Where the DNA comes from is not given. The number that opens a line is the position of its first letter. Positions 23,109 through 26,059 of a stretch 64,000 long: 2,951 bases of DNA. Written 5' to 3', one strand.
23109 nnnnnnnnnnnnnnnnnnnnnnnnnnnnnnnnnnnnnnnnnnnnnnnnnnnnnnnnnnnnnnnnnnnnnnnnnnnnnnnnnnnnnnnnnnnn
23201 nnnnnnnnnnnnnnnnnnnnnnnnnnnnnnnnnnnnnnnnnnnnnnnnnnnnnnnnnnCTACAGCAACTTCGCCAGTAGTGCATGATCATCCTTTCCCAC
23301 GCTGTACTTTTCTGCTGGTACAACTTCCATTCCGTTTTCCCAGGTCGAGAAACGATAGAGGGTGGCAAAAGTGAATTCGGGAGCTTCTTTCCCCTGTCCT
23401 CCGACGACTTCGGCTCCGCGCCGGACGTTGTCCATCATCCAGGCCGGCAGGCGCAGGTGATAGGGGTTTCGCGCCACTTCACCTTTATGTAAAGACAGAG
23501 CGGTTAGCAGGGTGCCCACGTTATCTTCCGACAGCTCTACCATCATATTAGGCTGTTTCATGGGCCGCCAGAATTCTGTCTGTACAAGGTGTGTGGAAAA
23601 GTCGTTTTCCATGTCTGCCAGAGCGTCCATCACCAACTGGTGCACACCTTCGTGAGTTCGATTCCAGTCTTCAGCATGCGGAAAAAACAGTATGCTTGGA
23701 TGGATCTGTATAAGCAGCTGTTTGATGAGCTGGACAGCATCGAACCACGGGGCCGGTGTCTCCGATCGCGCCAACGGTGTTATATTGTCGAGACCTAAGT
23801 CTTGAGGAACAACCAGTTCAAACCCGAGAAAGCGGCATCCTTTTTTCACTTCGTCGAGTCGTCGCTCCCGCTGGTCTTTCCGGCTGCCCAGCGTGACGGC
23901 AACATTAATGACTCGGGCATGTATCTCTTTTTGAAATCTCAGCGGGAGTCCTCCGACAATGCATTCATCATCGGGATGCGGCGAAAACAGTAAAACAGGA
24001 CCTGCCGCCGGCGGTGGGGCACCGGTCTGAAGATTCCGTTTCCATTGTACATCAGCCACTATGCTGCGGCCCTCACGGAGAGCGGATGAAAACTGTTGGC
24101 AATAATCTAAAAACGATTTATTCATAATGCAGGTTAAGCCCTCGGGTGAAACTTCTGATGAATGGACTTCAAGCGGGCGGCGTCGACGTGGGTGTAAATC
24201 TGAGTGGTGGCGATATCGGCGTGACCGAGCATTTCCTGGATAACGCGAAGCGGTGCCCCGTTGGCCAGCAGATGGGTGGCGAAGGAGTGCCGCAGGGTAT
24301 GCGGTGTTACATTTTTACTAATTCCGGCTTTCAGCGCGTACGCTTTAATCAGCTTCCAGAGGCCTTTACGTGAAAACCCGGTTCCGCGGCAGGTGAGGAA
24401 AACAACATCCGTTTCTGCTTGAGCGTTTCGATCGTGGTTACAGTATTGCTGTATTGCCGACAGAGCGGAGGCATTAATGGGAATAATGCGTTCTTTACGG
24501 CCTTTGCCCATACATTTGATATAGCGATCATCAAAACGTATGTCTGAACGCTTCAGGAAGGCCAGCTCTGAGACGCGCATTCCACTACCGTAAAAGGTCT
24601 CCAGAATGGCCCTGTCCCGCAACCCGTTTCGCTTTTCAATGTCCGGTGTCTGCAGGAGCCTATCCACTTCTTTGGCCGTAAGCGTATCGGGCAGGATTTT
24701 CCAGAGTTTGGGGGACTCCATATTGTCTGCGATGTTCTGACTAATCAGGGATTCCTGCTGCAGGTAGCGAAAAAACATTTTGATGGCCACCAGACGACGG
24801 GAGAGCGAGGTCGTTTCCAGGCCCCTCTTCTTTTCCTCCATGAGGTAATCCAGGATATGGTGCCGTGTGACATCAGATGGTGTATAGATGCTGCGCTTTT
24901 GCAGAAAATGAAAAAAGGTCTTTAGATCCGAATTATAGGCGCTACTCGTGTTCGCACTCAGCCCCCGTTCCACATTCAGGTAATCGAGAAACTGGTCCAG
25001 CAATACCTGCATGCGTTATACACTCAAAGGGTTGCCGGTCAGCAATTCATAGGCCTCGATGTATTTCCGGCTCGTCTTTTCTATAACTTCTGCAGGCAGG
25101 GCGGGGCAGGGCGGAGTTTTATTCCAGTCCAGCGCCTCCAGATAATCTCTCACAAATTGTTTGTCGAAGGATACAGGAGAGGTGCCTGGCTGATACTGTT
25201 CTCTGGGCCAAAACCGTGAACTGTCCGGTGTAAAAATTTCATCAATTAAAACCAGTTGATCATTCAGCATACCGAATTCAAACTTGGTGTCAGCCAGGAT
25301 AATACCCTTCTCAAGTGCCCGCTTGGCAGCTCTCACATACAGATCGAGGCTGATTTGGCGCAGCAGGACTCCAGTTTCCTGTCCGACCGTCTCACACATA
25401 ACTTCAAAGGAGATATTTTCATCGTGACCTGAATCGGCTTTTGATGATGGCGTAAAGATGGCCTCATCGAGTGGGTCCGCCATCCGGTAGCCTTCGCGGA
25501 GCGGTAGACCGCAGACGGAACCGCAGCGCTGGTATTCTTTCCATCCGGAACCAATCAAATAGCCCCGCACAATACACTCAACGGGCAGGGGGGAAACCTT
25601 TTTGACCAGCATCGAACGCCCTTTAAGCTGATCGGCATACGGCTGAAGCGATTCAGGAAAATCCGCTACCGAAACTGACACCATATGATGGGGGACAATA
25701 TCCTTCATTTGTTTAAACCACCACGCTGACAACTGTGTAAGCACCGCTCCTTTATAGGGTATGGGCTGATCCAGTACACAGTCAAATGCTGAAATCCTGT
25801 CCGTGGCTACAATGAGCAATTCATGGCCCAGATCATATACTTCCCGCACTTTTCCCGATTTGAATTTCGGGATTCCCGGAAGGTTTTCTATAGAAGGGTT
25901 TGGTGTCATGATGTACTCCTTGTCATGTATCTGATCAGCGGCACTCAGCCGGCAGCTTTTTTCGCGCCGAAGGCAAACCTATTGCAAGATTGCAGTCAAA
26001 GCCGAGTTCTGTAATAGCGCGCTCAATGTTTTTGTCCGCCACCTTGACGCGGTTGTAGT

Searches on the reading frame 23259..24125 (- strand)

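Call 24: search_protein_families(library=pfam, proteins=[window:23259-24125:-], max_evalue=0.0001)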
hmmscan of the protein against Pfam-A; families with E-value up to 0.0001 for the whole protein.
window:23259-24125:- (288 aa): 1 family
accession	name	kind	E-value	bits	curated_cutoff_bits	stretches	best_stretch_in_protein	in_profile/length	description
PF02585.22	PIG-L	-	3e-10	41.1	28.2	1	45-168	1-128/129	GlcNAc-PI de-N-acetylase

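Call 66: search_protein_families(library=ncbifam, proteins=[window:23259-24125:-], max_evalue=0.00001)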
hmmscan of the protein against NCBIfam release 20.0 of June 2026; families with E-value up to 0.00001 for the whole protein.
window:23259-24125:- (288 aa): 0 families

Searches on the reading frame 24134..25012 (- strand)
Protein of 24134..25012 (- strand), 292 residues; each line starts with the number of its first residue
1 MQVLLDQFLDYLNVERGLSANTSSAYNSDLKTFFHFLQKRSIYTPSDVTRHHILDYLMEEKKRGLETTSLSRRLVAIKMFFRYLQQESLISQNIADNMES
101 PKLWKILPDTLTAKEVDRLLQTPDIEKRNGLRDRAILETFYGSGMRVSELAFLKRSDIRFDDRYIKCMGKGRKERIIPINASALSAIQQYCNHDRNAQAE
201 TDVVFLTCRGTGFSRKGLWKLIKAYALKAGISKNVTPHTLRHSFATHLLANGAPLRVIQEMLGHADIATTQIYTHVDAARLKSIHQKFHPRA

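Call 24: search_protein_families(library=pfam, proteins=[window:24134-25012:-], max_evalue=0.0001)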
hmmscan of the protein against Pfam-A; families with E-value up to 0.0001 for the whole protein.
window:24134-25012:- (292 aa): 3 families
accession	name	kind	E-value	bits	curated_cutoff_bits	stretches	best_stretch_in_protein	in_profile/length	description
PF00589.27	Phage_integrase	-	4.2e-50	170.3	27.1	1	110-279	2-171/172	Phage integrase family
PF02899.23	Phage_int_SAM_1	-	1.5e-19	70.5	22.3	1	5-87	1-82/83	Phage integrase, N-terminal SAM-like domain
PF13495.12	Phage_int_SAM_4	-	2.9e-09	37.6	27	1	4-87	1-81/85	Phage integrase, N-terminal SAM-like domain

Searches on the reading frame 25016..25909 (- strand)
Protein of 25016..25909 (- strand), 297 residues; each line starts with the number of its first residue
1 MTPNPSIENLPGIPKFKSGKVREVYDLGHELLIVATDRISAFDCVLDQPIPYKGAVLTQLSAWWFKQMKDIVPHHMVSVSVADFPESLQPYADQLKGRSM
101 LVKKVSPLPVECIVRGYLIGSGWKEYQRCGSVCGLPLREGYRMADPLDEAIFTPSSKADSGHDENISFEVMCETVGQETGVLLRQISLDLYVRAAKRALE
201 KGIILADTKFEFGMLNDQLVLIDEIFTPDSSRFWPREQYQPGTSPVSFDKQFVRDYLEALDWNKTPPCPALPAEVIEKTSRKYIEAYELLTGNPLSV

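Call 24: search_protein_families(library=pfam, proteins=[window:25016-25909:-], max_evalue=0.0001)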
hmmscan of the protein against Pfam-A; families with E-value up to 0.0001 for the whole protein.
window:25016-25909:- (297 aa): 1 family
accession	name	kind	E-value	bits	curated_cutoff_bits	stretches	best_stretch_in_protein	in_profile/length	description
PF01259.24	SAICAR_synt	-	3e-72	243.6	20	1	16-264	2-228/233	SAICAR synthetase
